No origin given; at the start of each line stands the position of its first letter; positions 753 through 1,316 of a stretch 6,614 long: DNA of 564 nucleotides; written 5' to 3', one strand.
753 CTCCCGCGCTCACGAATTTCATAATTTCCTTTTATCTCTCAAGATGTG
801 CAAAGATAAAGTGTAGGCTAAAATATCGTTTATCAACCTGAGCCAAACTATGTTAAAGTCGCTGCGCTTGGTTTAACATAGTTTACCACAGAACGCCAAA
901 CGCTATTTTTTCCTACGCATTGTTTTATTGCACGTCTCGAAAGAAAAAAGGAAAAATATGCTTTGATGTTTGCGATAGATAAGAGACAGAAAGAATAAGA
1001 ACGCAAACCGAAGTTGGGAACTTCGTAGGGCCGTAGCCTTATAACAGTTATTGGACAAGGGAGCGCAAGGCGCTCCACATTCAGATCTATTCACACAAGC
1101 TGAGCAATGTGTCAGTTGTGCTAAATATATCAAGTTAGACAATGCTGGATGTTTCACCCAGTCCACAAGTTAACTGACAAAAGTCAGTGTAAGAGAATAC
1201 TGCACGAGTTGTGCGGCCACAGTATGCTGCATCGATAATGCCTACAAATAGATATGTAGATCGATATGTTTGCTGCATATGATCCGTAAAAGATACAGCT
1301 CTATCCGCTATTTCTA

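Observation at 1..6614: Window is a complete circular microvirus genome opened inside the Rep gene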

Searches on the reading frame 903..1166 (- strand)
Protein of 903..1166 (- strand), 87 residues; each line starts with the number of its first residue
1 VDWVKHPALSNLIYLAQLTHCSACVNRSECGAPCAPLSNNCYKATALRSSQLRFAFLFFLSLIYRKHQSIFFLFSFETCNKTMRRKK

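Call 4: search_protein_families(library=pfam, proteins=[window:903-1166:-], max_evalue=0.01)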
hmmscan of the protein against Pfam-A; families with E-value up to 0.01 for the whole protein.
window:903-1166:- (87 aa): 0 families

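Call 5: search_protein_families(library=phrogs, proteins=[window:903-1166:-], max_evalue=0.01)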
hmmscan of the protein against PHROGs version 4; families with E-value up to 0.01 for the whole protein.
window:903-1166:- (87 aa): 0 families
